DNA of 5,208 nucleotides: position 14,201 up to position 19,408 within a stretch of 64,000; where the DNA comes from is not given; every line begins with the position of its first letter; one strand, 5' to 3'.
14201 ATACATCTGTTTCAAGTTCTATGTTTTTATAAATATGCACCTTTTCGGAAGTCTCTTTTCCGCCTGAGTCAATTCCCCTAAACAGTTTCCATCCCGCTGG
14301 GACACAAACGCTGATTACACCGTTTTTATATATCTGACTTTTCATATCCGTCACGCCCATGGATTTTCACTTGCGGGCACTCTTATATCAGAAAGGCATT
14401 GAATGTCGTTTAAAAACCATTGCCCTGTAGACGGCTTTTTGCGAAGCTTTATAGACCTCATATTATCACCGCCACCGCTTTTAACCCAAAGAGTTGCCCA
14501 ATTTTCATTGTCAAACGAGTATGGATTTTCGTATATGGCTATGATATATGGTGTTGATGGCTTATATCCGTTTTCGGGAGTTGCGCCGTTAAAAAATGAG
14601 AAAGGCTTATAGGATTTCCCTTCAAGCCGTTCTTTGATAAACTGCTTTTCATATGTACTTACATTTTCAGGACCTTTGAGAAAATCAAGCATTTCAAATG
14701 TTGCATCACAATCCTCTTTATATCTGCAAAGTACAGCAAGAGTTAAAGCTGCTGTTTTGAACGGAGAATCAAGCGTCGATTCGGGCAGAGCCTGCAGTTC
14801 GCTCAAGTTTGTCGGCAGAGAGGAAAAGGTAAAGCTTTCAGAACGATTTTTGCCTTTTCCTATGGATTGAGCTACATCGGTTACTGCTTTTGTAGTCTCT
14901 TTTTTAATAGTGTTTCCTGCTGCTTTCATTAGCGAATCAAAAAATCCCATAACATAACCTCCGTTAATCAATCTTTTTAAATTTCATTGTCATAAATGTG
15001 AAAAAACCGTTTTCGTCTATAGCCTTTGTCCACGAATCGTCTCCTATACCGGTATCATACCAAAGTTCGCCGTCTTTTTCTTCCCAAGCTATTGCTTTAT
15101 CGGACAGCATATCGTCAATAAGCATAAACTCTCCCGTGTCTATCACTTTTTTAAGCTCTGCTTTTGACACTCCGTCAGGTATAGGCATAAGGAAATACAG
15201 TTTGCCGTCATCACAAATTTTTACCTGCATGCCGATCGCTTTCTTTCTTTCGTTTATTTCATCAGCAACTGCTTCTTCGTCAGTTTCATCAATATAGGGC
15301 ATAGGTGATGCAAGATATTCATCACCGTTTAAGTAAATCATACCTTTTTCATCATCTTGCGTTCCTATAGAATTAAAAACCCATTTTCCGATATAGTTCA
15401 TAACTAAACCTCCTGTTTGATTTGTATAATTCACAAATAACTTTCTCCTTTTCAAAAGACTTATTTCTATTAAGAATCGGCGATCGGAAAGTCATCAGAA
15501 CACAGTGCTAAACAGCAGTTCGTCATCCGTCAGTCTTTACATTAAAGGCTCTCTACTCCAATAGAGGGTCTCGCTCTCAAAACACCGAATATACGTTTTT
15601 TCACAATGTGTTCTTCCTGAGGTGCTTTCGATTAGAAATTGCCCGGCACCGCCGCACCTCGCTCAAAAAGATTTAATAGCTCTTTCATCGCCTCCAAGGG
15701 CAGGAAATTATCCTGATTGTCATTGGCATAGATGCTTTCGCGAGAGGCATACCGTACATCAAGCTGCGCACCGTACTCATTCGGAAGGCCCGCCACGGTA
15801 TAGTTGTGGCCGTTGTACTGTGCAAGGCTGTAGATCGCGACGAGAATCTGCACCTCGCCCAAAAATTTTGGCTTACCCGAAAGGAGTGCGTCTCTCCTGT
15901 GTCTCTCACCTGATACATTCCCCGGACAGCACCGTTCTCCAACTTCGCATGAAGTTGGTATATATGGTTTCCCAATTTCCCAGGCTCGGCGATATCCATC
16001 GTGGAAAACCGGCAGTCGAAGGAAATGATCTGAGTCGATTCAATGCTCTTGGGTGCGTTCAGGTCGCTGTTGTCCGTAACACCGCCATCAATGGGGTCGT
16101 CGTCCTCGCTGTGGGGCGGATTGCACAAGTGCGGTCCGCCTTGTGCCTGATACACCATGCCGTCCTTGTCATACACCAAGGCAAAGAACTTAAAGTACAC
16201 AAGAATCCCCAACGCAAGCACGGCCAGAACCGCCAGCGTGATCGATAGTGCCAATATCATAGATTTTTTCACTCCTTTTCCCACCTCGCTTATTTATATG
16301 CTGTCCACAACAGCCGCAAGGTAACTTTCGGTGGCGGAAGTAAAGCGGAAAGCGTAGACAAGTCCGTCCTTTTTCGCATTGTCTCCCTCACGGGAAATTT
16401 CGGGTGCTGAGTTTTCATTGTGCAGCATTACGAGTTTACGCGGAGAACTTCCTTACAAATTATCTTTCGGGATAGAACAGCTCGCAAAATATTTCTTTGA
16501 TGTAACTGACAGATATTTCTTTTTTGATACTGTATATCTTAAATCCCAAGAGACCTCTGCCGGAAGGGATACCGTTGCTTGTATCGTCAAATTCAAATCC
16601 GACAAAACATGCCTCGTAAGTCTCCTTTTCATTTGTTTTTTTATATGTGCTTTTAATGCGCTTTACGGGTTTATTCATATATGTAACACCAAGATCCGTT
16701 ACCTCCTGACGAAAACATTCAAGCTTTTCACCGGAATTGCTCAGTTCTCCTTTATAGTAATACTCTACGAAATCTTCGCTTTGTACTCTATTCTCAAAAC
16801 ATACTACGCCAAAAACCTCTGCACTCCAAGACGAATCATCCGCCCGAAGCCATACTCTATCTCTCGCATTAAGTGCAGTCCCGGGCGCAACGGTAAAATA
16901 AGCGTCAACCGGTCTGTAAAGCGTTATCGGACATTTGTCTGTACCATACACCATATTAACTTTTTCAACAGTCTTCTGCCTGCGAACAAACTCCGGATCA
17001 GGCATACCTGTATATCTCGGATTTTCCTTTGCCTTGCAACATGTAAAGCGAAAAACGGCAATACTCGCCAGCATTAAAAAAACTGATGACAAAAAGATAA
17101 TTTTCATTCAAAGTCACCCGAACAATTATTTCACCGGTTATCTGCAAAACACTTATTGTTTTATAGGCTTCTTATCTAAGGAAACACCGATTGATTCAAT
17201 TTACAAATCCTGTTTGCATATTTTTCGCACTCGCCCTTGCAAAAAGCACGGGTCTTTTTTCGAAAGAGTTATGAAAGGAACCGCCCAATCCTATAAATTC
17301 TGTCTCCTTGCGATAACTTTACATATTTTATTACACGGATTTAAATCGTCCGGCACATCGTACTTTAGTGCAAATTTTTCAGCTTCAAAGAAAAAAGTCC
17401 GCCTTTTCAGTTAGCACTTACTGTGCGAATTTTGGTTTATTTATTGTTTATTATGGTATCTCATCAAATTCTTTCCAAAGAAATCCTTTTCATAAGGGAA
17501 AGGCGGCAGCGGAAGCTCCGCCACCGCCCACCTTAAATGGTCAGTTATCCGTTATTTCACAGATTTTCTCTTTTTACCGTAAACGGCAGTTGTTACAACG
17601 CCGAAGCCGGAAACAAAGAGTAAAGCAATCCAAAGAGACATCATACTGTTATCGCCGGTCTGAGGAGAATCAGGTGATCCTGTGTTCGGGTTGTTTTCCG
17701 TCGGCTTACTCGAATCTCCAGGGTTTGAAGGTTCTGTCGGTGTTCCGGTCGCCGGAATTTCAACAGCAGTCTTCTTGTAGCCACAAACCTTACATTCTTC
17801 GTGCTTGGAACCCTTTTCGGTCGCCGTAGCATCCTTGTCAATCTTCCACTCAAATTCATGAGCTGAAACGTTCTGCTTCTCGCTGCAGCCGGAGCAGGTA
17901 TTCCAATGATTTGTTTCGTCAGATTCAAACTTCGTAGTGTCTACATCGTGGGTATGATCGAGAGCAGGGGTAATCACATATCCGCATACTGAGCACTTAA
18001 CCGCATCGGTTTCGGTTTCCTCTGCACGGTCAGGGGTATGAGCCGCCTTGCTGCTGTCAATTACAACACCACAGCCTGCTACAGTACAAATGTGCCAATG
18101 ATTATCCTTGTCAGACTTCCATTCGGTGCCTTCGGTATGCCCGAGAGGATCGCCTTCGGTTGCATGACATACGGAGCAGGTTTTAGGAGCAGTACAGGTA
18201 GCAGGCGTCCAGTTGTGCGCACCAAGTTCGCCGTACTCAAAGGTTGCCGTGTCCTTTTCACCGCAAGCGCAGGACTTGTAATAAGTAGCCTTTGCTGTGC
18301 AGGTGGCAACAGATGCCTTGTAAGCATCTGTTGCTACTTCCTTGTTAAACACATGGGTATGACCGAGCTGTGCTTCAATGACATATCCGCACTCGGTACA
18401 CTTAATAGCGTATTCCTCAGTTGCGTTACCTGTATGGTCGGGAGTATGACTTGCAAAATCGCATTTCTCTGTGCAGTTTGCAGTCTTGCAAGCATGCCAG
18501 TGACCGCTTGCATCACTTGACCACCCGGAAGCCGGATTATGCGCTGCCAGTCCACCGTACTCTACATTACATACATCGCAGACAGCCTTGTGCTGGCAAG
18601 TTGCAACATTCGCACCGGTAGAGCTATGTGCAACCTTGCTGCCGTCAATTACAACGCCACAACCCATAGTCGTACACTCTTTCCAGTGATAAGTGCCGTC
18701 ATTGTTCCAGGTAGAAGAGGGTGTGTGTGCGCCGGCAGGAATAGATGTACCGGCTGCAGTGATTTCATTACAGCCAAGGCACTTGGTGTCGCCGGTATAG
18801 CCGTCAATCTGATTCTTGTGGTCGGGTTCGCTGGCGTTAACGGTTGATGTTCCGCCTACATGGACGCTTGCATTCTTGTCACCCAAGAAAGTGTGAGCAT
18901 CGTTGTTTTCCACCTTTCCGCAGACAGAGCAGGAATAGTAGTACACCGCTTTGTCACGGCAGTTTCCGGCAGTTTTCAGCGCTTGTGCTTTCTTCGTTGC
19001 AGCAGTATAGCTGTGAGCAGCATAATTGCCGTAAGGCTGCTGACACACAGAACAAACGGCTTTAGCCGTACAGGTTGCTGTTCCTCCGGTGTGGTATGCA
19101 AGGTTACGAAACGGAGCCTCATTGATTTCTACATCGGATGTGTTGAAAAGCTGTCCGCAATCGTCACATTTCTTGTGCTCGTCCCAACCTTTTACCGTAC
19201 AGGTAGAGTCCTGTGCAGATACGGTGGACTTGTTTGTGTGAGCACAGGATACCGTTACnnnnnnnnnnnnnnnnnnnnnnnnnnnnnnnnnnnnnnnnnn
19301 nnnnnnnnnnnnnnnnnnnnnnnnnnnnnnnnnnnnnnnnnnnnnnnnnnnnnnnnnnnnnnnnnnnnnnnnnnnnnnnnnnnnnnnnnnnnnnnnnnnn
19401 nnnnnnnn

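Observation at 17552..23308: Self-contained cohesin-dockerin pair with no carbohydrate-active module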

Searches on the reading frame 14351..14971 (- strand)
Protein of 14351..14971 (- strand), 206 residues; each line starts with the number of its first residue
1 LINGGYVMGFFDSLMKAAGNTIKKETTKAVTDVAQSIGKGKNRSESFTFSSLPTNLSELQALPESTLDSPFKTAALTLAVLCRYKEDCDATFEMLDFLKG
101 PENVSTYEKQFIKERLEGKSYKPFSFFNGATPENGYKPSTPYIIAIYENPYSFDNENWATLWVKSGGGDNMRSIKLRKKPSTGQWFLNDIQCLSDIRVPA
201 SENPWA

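Call 64: search_protein_families(library=pfam, proteins=[window:14351-14971:-], max_evalue=0.001)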
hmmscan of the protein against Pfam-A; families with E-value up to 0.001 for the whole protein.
window:14351-14971:- (206 aa): 1 family
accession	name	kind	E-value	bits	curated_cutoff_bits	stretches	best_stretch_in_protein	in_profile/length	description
PF22043.2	DUF6935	-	7.5e-53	179.2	27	1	51-200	2-158/158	Domain of unknown function (DUF6935)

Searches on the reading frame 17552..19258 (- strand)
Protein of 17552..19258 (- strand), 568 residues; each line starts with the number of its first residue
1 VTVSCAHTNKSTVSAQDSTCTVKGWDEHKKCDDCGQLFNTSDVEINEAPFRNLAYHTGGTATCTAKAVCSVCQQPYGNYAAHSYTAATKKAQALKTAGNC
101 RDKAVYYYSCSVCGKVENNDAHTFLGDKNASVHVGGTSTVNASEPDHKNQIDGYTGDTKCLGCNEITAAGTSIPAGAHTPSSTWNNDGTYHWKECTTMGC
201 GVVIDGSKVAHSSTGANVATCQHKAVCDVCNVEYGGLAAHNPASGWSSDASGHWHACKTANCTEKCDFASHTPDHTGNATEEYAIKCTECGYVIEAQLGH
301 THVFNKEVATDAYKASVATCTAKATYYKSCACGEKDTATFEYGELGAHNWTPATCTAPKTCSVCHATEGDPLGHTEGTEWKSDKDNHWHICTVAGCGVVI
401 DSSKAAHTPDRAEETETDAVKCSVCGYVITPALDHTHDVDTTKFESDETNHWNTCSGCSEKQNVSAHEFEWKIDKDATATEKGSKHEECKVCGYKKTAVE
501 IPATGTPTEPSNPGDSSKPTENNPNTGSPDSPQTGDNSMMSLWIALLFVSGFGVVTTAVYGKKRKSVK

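Call 59: search_protein_families(library=pfam, proteins=[window:17552-19258:-], max_evalue=10)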
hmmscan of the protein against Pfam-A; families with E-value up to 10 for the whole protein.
window:17552-19258:- (568 aa): 2 families
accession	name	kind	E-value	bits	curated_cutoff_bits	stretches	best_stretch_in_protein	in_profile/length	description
PF00746.26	Gram_pos_anchor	-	0.017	15.5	20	1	532-566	10-41/43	LPXTG cell wall anchor motif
PF13248.11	Zn_ribbon_3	-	3.8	7.6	27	1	284-294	16-26/26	zinc-ribbon domain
